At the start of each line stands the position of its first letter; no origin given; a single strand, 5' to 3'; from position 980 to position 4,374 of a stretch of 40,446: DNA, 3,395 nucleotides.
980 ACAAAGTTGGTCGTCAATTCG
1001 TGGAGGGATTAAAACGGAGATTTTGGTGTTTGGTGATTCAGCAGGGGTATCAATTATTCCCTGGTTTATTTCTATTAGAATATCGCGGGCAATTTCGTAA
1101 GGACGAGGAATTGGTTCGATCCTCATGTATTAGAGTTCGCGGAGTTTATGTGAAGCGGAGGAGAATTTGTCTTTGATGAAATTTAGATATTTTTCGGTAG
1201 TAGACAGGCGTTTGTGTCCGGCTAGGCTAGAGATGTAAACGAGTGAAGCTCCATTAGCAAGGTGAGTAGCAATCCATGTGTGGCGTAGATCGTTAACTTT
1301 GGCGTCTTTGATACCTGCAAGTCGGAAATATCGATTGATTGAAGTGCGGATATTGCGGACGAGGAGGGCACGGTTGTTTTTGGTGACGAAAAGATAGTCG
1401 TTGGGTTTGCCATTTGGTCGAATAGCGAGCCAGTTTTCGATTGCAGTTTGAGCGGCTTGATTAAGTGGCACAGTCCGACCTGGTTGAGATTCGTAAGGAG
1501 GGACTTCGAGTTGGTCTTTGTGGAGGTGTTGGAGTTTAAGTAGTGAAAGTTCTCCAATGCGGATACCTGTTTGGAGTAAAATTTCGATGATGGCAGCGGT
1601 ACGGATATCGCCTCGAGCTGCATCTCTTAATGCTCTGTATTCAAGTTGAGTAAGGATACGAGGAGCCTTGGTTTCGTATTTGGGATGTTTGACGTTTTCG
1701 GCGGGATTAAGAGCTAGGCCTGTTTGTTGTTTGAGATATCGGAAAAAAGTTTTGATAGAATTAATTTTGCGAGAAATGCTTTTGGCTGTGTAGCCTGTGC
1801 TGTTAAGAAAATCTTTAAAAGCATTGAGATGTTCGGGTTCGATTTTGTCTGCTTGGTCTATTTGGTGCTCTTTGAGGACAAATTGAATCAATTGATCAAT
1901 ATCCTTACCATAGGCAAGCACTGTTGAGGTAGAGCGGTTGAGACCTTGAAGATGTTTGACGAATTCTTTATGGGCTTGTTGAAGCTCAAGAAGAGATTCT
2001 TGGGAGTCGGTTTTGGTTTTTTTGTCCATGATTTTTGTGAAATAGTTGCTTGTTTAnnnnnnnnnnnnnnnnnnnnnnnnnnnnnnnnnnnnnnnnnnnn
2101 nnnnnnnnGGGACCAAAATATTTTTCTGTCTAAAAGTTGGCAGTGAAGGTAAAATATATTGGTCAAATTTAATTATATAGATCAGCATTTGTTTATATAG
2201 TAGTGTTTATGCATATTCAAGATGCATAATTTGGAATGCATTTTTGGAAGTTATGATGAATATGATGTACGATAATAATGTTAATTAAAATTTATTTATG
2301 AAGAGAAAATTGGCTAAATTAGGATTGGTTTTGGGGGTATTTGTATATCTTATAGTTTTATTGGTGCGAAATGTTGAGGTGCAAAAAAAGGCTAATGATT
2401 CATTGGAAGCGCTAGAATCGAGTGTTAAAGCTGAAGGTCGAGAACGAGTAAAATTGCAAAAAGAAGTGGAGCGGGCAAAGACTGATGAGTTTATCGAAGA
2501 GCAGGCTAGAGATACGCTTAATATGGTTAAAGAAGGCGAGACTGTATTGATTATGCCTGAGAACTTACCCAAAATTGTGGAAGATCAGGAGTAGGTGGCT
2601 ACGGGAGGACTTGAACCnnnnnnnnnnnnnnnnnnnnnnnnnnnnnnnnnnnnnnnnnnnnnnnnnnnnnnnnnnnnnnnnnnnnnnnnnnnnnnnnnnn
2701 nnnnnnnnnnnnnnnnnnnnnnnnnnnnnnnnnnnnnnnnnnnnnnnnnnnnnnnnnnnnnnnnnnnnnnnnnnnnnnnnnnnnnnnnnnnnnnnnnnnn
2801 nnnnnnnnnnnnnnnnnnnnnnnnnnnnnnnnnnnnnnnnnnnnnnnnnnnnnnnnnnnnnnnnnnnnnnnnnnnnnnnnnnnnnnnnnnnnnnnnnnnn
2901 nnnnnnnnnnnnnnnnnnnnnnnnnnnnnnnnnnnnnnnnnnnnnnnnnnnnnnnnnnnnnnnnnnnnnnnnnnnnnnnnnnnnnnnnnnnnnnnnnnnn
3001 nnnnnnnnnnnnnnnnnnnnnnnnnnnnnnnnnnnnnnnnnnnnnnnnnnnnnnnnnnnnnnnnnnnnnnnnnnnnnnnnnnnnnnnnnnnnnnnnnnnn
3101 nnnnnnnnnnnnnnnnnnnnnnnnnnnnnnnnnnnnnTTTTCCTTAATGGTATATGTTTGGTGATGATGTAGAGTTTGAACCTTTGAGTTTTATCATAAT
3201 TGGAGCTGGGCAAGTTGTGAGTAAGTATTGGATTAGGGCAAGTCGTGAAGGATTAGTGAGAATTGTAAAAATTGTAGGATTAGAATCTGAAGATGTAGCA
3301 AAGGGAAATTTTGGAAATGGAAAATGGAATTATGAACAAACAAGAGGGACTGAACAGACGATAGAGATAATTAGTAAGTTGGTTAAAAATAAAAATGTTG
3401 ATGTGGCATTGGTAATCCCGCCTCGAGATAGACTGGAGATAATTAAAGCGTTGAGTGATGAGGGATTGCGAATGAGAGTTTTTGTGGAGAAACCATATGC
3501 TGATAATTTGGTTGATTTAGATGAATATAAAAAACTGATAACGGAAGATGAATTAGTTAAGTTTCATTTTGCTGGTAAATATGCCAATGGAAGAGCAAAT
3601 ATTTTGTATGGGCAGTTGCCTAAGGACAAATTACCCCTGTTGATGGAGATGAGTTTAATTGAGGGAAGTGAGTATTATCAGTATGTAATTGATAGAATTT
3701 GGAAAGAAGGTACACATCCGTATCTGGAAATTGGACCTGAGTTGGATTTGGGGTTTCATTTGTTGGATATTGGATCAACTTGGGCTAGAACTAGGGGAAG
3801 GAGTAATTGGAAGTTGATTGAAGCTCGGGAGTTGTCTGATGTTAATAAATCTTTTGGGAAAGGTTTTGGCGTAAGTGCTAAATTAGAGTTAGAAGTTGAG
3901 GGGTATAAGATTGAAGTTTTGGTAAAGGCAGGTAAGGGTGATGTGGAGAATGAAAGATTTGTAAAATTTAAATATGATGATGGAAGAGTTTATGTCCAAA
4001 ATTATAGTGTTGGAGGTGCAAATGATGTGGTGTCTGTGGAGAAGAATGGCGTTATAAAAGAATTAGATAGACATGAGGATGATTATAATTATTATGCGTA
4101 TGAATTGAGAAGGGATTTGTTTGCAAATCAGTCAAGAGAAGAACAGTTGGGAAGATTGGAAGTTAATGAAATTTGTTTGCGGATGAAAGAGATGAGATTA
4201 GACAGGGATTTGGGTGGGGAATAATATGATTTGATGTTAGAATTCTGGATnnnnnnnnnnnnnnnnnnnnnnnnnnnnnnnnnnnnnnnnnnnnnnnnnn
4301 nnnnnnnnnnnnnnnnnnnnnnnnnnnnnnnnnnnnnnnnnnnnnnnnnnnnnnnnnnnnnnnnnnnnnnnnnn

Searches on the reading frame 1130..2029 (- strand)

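Call 19: search_protein_families(library=pfam, proteins=[window:1130-2029:-], max_evalue=0.001)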
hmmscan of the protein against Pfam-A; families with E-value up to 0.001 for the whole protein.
window:1130-2029:- (299 aa): 4 families
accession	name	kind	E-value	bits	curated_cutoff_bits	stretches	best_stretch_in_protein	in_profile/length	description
PF00589.27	Phage_integrase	-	1.6e-25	90.3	27.1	1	126-283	3-167/172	Phage integrase family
PF02899.23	Phage_int_SAM_1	-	8.1e-13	48.9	22.3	1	21-102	2-82/83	Phage integrase, N-terminal SAM-like domain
PF13495.12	Phage_int_SAM_4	-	2.6e-06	28.2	27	1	22-102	4-81/85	Phage integrase, N-terminal SAM-like domain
PF13102.12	Phage_int_SAM_5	-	3.6e-05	24.5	22.3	1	21-109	7-92/98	Phage integrase SAM-like domain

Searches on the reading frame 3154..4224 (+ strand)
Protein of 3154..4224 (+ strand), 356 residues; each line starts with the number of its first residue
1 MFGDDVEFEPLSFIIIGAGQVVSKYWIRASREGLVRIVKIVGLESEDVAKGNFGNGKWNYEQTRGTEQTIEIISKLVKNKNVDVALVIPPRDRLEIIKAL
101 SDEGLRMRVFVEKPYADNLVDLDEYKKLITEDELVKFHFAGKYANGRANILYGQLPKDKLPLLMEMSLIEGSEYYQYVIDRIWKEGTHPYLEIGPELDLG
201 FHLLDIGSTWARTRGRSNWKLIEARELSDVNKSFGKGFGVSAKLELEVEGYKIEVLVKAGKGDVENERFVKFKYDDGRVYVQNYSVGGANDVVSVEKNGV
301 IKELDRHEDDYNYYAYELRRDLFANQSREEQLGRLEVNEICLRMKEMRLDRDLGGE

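Call 18: search_protein_families(library=pfam, proteins=[window:3154-4224:+], max_evalue=0.0001)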
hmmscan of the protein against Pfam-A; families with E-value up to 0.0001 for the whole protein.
window:3154-4224:+ (356 aa): 1 family
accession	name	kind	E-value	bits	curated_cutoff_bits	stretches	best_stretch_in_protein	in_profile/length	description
PF01408.29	GFO_IDH_MocA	-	5.1e-06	27.6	24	1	12-133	2-113/120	Oxidoreductase family, NAD-binding Rossmann fold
